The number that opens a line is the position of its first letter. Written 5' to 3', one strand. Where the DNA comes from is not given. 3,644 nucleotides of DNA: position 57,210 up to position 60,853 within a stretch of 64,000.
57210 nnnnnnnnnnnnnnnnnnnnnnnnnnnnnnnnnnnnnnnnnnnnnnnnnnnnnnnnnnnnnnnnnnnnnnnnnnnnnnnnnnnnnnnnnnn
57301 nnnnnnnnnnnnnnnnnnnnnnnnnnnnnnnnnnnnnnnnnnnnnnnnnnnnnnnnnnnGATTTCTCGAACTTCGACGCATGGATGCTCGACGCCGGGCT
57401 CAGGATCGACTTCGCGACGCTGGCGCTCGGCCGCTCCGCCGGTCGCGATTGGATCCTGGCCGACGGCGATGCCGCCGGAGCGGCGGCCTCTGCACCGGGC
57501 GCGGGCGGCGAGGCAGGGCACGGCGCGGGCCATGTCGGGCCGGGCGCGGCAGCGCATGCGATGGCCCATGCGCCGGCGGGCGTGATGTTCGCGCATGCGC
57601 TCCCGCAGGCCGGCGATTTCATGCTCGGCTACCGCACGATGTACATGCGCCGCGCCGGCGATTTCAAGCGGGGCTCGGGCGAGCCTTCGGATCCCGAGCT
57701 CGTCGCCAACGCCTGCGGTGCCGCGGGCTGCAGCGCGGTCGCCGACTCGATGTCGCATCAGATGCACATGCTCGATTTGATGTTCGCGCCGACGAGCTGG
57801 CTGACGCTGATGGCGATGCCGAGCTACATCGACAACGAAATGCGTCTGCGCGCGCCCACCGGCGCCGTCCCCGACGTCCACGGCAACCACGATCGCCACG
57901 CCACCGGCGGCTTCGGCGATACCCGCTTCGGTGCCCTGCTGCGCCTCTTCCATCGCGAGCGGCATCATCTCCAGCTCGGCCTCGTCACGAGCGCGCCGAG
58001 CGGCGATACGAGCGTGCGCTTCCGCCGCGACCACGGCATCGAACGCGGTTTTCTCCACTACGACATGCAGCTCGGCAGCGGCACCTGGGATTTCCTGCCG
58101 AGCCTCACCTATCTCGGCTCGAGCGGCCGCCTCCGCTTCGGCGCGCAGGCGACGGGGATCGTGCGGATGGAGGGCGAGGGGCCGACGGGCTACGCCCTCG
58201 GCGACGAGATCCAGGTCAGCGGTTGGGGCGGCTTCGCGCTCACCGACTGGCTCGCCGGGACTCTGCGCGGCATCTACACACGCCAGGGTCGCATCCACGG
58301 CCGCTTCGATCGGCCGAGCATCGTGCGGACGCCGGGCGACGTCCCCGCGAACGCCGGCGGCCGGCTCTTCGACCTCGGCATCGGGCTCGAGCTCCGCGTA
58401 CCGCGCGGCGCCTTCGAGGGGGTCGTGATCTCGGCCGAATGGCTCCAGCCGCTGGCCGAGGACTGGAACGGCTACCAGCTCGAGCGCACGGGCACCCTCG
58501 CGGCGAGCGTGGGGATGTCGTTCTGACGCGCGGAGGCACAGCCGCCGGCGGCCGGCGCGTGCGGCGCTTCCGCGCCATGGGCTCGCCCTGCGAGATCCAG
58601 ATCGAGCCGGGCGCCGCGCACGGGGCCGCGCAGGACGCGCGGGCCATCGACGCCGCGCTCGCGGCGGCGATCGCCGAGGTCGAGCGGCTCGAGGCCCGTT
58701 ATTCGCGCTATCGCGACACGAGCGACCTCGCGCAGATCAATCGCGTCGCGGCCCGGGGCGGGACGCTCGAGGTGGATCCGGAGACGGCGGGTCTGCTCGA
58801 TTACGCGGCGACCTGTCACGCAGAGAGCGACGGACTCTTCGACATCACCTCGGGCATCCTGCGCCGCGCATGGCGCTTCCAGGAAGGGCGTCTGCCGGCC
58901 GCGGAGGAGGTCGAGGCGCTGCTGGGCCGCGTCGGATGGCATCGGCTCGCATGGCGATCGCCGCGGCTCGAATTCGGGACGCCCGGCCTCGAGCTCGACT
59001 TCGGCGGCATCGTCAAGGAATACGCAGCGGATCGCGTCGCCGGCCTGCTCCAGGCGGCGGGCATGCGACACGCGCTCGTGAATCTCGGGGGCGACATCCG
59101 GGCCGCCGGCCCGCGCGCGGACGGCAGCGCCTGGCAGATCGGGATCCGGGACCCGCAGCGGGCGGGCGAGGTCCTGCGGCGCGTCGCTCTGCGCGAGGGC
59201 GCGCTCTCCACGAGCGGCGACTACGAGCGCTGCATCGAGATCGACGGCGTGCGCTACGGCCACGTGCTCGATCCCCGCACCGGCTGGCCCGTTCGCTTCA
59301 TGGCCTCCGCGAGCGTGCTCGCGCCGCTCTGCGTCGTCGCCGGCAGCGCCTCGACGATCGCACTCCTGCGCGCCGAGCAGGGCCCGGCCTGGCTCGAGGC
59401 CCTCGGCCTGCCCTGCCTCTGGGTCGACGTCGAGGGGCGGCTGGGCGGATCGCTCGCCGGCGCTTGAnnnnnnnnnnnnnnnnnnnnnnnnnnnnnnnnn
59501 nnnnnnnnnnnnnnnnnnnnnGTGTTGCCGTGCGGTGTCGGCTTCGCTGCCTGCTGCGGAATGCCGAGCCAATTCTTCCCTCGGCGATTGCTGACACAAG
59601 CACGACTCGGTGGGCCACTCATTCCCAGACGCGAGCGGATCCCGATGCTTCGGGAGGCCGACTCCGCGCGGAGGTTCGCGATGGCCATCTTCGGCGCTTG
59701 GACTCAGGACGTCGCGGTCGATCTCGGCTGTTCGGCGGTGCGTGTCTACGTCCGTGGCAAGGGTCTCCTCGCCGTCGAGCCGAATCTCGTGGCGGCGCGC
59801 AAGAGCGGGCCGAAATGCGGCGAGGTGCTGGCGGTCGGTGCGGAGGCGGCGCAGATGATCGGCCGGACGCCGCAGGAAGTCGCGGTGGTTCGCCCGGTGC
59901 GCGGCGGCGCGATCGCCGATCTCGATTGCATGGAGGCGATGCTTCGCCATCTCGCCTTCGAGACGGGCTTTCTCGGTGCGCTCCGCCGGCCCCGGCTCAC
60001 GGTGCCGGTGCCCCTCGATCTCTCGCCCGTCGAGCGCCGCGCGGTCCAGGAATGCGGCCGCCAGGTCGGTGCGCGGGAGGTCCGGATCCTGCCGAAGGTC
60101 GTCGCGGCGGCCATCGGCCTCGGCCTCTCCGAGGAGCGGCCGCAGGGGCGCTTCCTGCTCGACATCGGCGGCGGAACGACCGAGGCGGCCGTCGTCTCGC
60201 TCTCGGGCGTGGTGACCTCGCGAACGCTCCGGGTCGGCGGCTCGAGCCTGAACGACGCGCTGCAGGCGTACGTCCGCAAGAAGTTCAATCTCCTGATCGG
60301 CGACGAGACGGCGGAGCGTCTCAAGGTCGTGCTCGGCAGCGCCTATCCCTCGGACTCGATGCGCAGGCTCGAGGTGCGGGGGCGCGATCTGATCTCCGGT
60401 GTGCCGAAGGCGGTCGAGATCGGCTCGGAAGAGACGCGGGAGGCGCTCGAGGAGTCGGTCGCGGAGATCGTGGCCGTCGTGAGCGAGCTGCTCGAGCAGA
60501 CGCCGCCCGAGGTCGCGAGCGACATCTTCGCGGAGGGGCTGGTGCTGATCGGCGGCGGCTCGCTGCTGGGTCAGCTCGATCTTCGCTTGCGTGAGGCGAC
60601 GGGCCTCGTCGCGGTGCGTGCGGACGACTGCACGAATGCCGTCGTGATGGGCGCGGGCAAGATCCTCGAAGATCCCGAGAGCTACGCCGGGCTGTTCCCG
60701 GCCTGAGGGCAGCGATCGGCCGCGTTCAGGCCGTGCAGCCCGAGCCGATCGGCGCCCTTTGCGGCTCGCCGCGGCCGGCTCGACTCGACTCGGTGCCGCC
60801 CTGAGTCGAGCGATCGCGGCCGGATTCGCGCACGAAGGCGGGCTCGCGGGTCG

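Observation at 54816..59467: TlpA - DUF4266 - DUF3570 - ApbE envelope module next to regBA, with an ApbE-type flavinylation motif inside the DUF3570 barrel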

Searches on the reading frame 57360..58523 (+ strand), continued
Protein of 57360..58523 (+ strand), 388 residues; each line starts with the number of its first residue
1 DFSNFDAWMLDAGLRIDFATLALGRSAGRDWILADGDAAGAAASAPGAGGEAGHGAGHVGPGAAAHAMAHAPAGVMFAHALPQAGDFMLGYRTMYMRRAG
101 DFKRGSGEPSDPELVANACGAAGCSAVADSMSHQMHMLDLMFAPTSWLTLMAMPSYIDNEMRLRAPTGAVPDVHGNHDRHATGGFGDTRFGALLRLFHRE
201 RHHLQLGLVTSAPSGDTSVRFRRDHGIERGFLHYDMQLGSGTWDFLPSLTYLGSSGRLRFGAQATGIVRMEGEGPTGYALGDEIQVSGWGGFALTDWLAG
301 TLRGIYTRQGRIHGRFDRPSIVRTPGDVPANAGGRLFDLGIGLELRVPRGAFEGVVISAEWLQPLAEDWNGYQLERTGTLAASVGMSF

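Call 51: search_protein_families(library=pfam, proteins=[L002:7466-7858:+, L084:4434-4826:+, L085:4429-4842:+, L087:4459-4833:+, L084:6272-6580:+], max_evalue=5)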
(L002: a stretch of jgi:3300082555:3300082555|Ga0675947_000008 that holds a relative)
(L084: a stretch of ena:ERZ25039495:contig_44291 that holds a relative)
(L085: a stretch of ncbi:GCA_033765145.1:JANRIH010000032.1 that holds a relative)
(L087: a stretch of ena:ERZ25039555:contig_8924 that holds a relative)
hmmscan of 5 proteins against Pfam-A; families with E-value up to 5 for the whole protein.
L002:7466-7858:+ (131 aa): 1 family
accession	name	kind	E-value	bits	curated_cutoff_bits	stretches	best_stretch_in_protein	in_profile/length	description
PF11162.13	DUF2946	-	6.5e-05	24.1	23.7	1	14-129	3-117/117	Protein of unknown function (DUF2946)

L084:4434-4826:+ (131 aa): 2 families
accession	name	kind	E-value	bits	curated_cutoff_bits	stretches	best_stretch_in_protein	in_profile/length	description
PF11162.13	DUF2946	-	0.011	16.9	23.7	1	10-129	3-117/117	Protein of unknown function (DUF2946)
PF17364.7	DUF5389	-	0.13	12.8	25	1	87-117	15-45/104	Family of unknown function (DUF5389)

L085:4429-4842:+ (138 aa): 2 families
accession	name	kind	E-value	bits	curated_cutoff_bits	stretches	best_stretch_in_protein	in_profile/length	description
PF11162.13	DUF2946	-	0.0091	17.2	23.7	1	14-135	1-117/117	Protein of unknown function (DUF2946)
PF16365.12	EutK_C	-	0.075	13.5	27.5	1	14-50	3-39/52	Ethanolamine utilization protein EutK C-terminus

L087:4459-4833:+ (125 aa): 1 family
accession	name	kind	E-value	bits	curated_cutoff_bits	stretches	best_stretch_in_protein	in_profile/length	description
PF11162.13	DUF2946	-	2.1e-05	25.7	23.7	1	9-120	3-117/117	Protein of unknown function (DUF2946)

L084:6272-6580:+ (103 aa): 0 families

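Call 82: search_solved_structures(query=window:57462-58523:+, max_evalue=10, show_alignments=1)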
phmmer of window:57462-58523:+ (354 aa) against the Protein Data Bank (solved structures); distinct sequences matched with E-value up to 10: 7.
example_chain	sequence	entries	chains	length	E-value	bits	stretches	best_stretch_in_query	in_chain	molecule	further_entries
4m5f_A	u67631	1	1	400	0.32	13.3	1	155-242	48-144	Uncharacterized protein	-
4m5e_A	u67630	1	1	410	0.32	13.3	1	155-242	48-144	Uncharacterized protein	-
4n80_A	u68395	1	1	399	0.33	13.3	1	155-242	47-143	Uncharacterized protein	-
4n7s_A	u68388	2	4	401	0.33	13.3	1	155-242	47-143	Uncharacterized protein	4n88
4luq_A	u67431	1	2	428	0.33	13.3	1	155-242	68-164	Uncharacterized protein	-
3wa5_A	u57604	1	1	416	0.34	13.2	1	155-242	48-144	Type VI secretion exported 3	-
6vfe_A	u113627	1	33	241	0.85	11.9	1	84-117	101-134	Gasdermin-D, N-terminal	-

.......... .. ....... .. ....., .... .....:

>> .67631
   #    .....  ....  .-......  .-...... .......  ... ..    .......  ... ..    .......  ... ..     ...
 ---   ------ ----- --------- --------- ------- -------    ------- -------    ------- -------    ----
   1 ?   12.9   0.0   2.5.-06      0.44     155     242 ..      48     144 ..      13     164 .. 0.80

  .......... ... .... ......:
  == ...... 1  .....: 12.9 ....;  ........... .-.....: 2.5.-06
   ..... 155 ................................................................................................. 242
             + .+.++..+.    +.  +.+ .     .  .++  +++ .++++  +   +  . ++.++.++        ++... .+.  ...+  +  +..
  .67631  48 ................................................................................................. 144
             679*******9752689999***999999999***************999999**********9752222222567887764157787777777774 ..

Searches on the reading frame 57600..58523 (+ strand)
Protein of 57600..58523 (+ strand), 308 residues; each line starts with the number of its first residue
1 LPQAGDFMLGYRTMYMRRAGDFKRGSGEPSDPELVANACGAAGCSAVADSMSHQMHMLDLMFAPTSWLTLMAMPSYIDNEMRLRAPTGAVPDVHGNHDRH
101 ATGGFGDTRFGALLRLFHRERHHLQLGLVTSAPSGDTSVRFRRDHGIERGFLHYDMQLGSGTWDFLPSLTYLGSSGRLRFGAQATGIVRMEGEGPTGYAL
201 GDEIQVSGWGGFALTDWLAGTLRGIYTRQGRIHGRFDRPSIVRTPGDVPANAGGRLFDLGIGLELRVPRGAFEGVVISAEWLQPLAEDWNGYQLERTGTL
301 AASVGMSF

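Call 9: search_protein_families(library=pfam, proteins=[window:57600-58523:+], max_evalue=10)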
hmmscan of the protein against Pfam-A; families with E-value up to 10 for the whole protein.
window:57600-58523:+ (308 aa): 0 families

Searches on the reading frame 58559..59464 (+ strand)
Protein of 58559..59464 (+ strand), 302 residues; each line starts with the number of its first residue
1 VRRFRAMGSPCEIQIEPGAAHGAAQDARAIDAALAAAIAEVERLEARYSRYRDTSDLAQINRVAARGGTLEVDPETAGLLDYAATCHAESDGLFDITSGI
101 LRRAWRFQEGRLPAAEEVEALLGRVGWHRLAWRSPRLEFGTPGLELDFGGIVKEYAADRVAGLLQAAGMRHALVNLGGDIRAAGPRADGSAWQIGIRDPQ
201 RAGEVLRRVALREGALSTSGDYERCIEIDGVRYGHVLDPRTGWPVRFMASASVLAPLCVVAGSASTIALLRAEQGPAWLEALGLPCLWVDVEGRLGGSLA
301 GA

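Call 5: search_protein_families(library=pfam, proteins=[window:58559-59464:+], max_evalue=0.01)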
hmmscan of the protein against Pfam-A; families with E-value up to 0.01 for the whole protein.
window:58559-59464:+ (302 aa): 1 family
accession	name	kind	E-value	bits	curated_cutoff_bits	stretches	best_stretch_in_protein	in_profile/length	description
PF02424.20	ApbE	-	3.1e-74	250.3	25.6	1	7-286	1-264/266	ApbE family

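Call 10: search_protein_families(library=ncbifam, proteins=[window:58559-59464:+], max_evalue=1)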
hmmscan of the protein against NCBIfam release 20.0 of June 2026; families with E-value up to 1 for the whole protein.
window:58559-59464:+ (302 aa): 1 family
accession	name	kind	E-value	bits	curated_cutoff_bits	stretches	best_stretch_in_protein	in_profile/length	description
NF007774.0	PRK10461.1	equivalog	2.2e-25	89.3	498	1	39-264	67-301/351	FAD:protein FMN transferase ApbE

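Call 50: search_solved_structures(query=window:58559-59464:+, max_evalue=0.00001, show_alignments=2)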
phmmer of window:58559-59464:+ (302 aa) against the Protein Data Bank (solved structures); distinct sequences matched with E-value up to 0.00001: 13.
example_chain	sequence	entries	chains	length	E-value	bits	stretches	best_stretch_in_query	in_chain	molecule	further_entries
1vrm_A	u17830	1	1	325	6.7e-37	130.7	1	35-278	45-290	hypothetical protein TM1553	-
5mgy_H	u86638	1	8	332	6.8e-34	120.9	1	40-294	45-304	FAD:protein FMN transferase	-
6nxi_A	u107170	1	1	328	1.9e-30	109.5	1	41-289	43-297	FAD:protein FMN transferase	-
6nxj_A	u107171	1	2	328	4.8e-29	105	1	41-289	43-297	FAD:protein FMN transferase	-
4xdt_A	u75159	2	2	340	7.9e-29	104.2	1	26-291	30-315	FAD:protein FMN transferase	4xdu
4xdr_A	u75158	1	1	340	9.4e-28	100.7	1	26-294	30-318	FAD:protein FMN transferase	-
4ifu_A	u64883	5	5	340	1.4e-27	100.2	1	26-291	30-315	FAD:protein FMN transferase | Thiamine biosynthesis lipoprotein ApbE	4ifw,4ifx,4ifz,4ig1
7mgt_A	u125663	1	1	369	1.8e-27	99.8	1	26-291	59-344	FAD:protein FMN transferase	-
7esa_A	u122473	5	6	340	9.3e-27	97.4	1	51-274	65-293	FAD:protein FMN transferase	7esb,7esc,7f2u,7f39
4xgw_A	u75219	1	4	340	2.9e-26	95.8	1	49-287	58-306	FAD:protein FMN transferase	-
2o18_A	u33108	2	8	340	1e-25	94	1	49-285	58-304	Thiamine biosynthesis lipoprotein apbE | FAD:protein FMN transferase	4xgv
4xgx_A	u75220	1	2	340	2.5e-25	92.7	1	79-286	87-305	FAD:protein FMN transferase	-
3pnd_A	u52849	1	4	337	7.9e-25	91.1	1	47-276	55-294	Thiamine biosynthesis lipoprotein ApbE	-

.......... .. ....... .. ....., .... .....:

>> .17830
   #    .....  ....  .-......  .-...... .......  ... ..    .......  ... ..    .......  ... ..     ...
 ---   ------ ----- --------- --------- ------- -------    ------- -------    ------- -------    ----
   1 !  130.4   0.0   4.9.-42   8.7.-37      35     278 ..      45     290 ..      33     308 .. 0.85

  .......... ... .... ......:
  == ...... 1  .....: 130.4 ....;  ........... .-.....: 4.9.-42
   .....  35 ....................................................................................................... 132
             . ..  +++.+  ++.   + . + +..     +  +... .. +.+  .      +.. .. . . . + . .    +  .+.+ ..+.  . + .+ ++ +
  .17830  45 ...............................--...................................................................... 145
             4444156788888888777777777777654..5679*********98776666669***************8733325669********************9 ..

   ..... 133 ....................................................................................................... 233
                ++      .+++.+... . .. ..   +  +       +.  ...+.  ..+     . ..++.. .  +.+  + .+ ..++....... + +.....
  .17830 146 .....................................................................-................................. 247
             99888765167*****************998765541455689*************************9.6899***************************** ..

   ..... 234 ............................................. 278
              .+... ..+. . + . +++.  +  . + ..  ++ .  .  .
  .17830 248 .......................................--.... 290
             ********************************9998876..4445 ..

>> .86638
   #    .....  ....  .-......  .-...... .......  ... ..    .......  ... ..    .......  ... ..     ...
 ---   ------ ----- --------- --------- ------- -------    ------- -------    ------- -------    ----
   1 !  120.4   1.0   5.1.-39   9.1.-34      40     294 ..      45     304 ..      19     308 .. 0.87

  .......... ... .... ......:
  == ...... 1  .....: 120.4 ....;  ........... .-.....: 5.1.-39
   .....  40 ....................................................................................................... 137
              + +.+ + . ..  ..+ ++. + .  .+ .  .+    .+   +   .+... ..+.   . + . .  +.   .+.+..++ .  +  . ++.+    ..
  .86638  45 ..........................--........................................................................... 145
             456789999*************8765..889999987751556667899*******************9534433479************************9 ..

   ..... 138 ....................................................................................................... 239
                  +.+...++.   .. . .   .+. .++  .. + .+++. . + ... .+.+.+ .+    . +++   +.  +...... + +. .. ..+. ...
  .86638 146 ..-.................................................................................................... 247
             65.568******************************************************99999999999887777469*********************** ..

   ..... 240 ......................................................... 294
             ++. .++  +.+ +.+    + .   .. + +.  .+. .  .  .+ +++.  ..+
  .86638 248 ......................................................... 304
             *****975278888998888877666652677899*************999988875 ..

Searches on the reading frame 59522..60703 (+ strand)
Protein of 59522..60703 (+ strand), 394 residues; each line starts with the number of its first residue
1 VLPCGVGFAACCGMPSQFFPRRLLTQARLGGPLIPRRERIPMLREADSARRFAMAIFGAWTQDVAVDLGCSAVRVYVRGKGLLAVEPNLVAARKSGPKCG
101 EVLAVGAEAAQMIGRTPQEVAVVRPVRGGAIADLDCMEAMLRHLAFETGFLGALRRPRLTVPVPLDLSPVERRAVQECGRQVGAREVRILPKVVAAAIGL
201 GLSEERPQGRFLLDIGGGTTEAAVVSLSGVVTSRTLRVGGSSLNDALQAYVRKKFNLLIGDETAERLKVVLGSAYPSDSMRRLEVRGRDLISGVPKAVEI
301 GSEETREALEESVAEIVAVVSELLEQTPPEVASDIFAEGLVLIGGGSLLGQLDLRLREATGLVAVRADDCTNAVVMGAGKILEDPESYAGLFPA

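Call 5: search_protein_families(library=pfam, proteins=[window:59522-60703:+], max_evalue=0.01)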
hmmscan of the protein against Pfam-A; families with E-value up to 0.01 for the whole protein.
window:59522-60703:+ (394 aa): 5 families
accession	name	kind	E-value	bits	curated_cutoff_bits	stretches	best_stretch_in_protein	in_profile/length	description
PF06723.19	MreB_Mbl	-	9.7e-105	350.4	27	1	62-386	2-323/327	MreB/Mbl protein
PF00012.26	HSP70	-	1.6e-08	33.7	20.6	1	163-258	140-241/599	Hsp70 protein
PF14450.12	FtsA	-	4.1e-07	30.8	31.8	1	212-360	2-103/127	Cell division protein FtsA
PF00022.25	Actin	-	1.5e-05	24.3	27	0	64-254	7-190/410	Actin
PF06277.17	EutA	-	0.0024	17.2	27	0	202-244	137-179/475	Ethanolamine utilisation protein EutA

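Call 78: search_protein_families(library=ncbifam, proteins=[window:59522-60703:+], max_evalue=0.00001)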
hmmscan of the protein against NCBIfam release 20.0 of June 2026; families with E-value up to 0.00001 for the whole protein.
window:59522-60703:+ (394 aa): 8 families
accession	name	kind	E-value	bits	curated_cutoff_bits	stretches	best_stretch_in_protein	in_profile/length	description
NF010539.0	PRK13927.1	subfamily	3.3e-108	361.6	293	1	57-387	2-331/339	rod shape-determining protein MreB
TIGR00904.1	mreB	subfamily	6.2e-102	341.1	365.75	1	61-386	2-330/334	MreB/Mrl family cell shape determining protein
NF010540.1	PRK13929.1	exception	4.2e-88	295.6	515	1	62-383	5-325/334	rod-share determining protein MreBH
TIGR01174.1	ftsA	equivalog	1.4e-12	47.4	175.85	1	174-385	162-360/371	cell division protein FtsA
NF053558.1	BeeR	equivalog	2.2e-07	30.2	530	1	120-358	65-306/349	BeeR family actin-like protein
NF040964.1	MamK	subfamily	5.8e-07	28.9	400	1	204-363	140-299/335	MamK family actin-like protein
TIGR01991.1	HscA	equivalog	4.2e-06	25.5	708.55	1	154-346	130-323/600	Fe-S protein assembly chaperone HscA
NF003520.0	PRK05183.1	subfamily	5.3e-06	25.1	620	1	151-270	147-268/621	Fe-S protein assembly chaperone HscA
